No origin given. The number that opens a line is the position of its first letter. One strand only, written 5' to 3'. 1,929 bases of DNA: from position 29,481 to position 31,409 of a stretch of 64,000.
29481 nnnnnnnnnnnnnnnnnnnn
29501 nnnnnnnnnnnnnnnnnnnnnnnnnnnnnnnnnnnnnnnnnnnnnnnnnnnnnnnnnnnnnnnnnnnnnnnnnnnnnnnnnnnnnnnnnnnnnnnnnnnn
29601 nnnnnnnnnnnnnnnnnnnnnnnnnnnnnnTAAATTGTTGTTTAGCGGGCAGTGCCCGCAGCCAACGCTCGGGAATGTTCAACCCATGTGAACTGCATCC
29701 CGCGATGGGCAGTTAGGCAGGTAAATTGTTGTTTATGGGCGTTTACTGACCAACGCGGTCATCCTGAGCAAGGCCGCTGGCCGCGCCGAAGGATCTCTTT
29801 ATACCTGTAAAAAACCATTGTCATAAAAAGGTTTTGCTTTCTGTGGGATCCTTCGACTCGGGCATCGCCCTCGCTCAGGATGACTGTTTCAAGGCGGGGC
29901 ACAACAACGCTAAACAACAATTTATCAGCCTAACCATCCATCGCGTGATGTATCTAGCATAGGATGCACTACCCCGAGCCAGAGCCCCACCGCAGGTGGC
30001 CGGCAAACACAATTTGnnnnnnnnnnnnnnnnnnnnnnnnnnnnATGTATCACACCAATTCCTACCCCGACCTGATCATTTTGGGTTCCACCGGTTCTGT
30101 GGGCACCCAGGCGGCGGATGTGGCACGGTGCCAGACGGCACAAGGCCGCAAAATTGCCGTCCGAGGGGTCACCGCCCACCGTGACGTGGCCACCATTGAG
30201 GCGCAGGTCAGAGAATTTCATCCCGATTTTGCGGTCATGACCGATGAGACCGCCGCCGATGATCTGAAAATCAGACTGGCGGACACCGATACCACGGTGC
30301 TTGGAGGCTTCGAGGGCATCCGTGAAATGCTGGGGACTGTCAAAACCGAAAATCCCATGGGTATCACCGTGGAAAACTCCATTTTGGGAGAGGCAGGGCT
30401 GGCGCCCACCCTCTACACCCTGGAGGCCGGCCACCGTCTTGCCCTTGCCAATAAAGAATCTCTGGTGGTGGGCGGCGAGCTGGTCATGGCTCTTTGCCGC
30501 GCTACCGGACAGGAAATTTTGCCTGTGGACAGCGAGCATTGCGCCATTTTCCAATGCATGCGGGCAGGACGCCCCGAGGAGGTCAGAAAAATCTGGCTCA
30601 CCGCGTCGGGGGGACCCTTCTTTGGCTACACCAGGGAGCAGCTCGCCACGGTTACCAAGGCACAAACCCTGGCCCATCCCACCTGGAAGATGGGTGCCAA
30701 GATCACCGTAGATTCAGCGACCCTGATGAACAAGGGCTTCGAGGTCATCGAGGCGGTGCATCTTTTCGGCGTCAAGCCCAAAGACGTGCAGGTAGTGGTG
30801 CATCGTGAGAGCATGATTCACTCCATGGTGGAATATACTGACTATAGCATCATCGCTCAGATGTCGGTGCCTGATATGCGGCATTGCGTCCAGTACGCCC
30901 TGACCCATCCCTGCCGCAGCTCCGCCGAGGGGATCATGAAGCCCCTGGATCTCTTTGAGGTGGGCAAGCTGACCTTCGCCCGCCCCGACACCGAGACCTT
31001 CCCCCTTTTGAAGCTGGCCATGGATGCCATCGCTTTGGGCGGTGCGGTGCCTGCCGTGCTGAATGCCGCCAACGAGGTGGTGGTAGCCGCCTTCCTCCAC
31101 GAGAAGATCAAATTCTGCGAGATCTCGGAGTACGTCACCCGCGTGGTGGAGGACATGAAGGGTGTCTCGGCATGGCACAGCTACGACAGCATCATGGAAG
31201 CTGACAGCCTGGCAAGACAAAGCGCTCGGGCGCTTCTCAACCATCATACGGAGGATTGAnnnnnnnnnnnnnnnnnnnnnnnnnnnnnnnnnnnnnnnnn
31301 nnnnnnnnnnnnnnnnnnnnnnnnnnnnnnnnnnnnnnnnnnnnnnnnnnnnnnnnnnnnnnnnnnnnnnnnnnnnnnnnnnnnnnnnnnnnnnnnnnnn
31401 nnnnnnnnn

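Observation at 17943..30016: The same ~190-bp cassette is flipped between two near-identical copies 11.7 kb apart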

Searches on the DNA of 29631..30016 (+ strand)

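Call 87: search_dna_similar(query=window:29631-30016:+, collection=plasmids, mode=distant, max_rows=10, max_evalue=0.001)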
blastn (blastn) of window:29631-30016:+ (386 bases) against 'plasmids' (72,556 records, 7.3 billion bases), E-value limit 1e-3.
No match.

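Call 88: search_dna_similar(query=window:29631-30016:+, collection=phages, mode=distant, max_rows=10, max_evalue=0.001)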
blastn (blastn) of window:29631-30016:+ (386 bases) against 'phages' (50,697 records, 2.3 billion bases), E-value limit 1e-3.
No match.

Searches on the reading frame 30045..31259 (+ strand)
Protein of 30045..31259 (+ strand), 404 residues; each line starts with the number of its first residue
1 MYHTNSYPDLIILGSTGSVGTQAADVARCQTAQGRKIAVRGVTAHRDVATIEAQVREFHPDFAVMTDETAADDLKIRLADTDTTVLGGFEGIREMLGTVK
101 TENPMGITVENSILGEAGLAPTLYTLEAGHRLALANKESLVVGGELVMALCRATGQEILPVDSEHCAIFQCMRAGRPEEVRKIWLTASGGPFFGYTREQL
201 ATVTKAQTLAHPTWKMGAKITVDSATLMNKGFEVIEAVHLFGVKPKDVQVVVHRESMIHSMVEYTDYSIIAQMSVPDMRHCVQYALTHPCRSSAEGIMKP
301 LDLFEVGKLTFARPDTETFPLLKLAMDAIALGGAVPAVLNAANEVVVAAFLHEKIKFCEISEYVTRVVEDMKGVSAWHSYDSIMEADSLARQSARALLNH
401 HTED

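Call 24: find_encoding_contigs(protein=window:30045-31259:+, flank=3000, max_places=10)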
Protein window:30045-31259:+ (404 aa): 9 contigs read that carry it; 7 places shown.
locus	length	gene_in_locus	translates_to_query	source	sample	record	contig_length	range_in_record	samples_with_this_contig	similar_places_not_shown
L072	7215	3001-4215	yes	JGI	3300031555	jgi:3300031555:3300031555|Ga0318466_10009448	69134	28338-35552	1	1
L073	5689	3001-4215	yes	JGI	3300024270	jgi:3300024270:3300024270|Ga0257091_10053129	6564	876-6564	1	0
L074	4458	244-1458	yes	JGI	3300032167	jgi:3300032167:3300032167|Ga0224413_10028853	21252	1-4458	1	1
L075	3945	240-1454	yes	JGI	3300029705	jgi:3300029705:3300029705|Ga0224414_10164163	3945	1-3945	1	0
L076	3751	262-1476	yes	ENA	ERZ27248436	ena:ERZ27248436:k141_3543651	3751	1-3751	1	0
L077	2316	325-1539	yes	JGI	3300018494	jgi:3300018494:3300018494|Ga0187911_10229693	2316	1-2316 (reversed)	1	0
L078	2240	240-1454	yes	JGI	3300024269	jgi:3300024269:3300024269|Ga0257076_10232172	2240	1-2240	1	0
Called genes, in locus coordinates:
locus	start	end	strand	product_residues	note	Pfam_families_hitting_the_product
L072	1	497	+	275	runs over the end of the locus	PF01261:AP_endonuc_2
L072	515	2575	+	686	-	PF16126:DUF4838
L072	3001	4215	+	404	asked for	PF02670:DXP_reductoisom, PF08436:DXP_redisom_C, PF13288:DXPR_C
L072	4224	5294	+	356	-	PF02163:Peptidase_M50, PF17820:PDZ_6 (weak)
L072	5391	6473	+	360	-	PF04551:GcpE, PF26540:GcpE_C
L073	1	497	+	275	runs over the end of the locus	PF01261:AP_endonuc_2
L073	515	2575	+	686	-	PF16126:DUF4838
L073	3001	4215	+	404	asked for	PF02670:DXP_reductoisom, PF08436:DXP_redisom_C, PF13288:DXPR_C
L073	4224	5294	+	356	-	PF02163:Peptidase_M50, PF17820:PDZ_6 (weak)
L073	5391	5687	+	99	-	?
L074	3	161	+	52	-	?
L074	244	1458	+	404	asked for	PF02670:DXP_reductoisom, PF08436:DXP_redisom_C, PF13288:DXPR_C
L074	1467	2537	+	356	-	PF02163:Peptidase_M50, PF17820:PDZ_6 (weak)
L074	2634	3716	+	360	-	PF04551:GcpE, PF26540:GcpE_C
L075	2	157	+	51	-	?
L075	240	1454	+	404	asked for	PF02670:DXP_reductoisom, PF08436:DXP_redisom_C, PF13288:DXPR_C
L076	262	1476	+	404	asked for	PF02670:DXP_reductoisom, PF08436:DXP_redisom_C, PF13288:DXPR_C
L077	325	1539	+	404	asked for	PF02670:DXP_reductoisom, PF08436:DXP_redisom_C, PF13288:DXPR_C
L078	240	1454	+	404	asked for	PF02670:DXP_reductoisom, PF08436:DXP_redisom_C, PF13288:DXPR_C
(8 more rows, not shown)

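Call 48: find_related_loci(query=window:30045-31259:+, collection=metagenome_contigs, flank=10000)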
Query window:30045-31259:+ (404 aa) in metagenome_contigs; peptide patterns used: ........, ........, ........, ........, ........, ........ (x = any residue, [..] = any of these).
123 stretches matched a pattern; 81 encode a relative of the query (tblastn E <= 1e-3); the best 80 are kept; 80 distinct loci.
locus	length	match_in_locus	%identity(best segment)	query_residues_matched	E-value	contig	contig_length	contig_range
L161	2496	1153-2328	74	1-398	0e+0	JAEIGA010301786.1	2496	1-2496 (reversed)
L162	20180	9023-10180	72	5-395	0e+0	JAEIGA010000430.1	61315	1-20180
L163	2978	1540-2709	72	5-399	0e+0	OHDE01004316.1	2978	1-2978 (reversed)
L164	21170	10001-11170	72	5-399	0e+0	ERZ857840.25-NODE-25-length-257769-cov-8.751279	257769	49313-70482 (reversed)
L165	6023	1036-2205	72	5-399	0e+0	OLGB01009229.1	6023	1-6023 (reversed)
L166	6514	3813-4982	72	5-399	0e+0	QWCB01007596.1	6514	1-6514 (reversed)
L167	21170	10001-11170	72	5-399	0e+0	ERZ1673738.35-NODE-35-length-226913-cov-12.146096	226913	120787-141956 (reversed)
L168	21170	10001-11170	72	5-399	0e+0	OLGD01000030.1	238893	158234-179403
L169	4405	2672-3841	72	5-399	0e+0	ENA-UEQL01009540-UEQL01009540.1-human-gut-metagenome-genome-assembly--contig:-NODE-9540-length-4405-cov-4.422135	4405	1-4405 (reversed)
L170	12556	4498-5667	72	5-399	0e+0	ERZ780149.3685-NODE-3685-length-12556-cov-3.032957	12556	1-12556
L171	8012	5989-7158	71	5-399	0e+0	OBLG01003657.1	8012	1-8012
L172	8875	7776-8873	73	7-377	0e+0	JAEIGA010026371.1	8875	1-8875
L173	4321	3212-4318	73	5-378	0e+0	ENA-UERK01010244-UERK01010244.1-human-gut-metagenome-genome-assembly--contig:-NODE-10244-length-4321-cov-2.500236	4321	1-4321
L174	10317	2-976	73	71-395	7e-163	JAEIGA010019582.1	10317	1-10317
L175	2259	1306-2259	76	7-329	2e-174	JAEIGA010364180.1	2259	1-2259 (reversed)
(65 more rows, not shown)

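Call 49: find_homologous_proteins(query=window:30045-31259:+, max_evalue=1e-150)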
Query window:30045-31259:+ (404 aa): 239 proteins with E <= 1e-150 among 8000 candidates; the best 120 are listed.
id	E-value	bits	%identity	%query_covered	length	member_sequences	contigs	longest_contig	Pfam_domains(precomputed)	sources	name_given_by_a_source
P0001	1.4e-266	902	100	100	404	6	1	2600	PF08436.18,PF02670.23,PF13288.13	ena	-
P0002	3.8e-241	818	91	100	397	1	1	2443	PF08436.18,PF02670.23,PF13288.13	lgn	-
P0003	3.1e-240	815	90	99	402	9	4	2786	PF08436.18,PF02670.23,PF13288.13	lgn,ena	-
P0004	4.4e-238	808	90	100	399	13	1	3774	PF08436.18,PF02670.23,PF13288.13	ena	-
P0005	1.1e-232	790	87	99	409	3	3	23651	PF08436.18,PF02670.23,PF13288.13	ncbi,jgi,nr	ncbi:MAG: 1-deoxy-D-xylulose-5-phosphate reductoisomerase [Ruminococcaceae bacterium]|nr:1-deoxy-D-x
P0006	1.4e-231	786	87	100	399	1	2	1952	PF08436.18,PF02670.23,PF13288.13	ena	-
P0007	1.8e-230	783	88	100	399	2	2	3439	PF08436.18,PF02670.23,PF13288.13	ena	-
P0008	5.1e-228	775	89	98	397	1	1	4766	PF08436.18,PF02670.23,PF13288.13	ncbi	-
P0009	1.6e-227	773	88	99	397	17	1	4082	PF08436.18,PF02670.23,PF13288.13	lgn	-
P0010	1.9e-224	763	86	99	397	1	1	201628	PF08436.18,PF02670.23,PF13288.13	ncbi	-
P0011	3.3e-193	660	75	98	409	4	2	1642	PF08436.18,PF02670.23,PF13288.13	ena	-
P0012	5.3e-192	656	75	99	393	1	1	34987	PF08436.18,PF02670.23,PF13288.13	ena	-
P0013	6.1e-192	656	75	99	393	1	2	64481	PF08436.18,PF02670.23,PF13288.13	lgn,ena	-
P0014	7.6e-192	656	75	99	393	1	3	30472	PF08436.18,PF02670.23,PF13288.13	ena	-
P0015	1.9e-191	654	75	99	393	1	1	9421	PF08436.18,PF02670.23,PF13288.13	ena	-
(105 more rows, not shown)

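Call 50: find_encoding_contigs(protein=P0010, flank=10000, max_places=2)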
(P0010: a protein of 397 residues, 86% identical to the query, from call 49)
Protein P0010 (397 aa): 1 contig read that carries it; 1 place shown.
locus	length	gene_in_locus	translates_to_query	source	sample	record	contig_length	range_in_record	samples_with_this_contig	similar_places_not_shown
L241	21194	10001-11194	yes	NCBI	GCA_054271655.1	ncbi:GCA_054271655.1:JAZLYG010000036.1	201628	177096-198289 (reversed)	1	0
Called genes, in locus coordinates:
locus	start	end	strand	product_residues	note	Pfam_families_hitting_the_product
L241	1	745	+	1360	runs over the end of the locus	?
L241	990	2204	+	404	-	PF07136:DUF1385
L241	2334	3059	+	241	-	PF01182:Glucosamine_iso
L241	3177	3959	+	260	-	PF04542:Sigma70_r2, PF04539:Sigma70_r3, PF08281:Sigma70_r4_2, PF04545:Sigma70_r4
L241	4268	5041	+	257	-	PF00459:Inositol_P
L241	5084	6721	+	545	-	-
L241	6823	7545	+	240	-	PF00696:AA_kinase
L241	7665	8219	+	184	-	PF01765:RRF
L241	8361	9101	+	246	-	PF01255:Prenyltransf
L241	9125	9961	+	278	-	PF01148:CTP_transf_1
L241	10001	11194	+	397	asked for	PF02670:DXP_reductoisom, PF08436:DXP_redisom_C, PF13288:DXPR_C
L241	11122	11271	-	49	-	-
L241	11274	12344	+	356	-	PF02163:Peptidase_M50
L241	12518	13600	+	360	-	PF04551:GcpE, PF26540:GcpE_C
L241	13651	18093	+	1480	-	PF02811:PHP, PF00929:RNase_T, PF16473:Rv2179c-like (weak), PF07733:DNA_pol3_alpha, PF17657:DNA_pol3_finger, PF14579:HHH_6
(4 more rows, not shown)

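Call 51: find_encoding_contigs(protein=P0004, flank=4000, max_places=4)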
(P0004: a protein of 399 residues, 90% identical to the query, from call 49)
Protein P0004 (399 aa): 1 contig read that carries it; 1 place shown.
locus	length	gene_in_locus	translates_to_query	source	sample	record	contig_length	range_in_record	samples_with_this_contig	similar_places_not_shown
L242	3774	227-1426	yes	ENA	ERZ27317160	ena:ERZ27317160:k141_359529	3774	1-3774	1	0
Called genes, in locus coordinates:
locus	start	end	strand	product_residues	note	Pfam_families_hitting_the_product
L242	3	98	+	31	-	?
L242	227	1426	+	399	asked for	PF02670:DXP_reductoisom, PF08436:DXP_redisom_C, PF13288:DXPR_C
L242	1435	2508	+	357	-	PF02163:Peptidase_M50, PF17820:PDZ_6 (weak)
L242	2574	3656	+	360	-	PF04551:GcpE, PF26540:GcpE_C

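Call 52: find_encoding_contigs(protein=P0003, flank=4000, max_places=4)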
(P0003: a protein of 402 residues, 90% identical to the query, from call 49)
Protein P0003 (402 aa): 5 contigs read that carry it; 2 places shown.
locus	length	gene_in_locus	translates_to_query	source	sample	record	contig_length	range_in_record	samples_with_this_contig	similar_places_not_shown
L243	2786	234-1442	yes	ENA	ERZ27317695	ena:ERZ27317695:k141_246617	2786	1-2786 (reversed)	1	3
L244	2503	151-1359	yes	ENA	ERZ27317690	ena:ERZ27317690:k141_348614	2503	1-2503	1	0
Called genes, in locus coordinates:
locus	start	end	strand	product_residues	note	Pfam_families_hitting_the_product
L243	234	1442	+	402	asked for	PF02670:DXP_reductoisom, PF08436:DXP_redisom_C, PF13288:DXPR_C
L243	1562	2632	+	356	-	PF02163:Peptidase_M50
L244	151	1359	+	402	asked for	PF02670:DXP_reductoisom, PF08436:DXP_redisom_C, PF13288:DXPR_C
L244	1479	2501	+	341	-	?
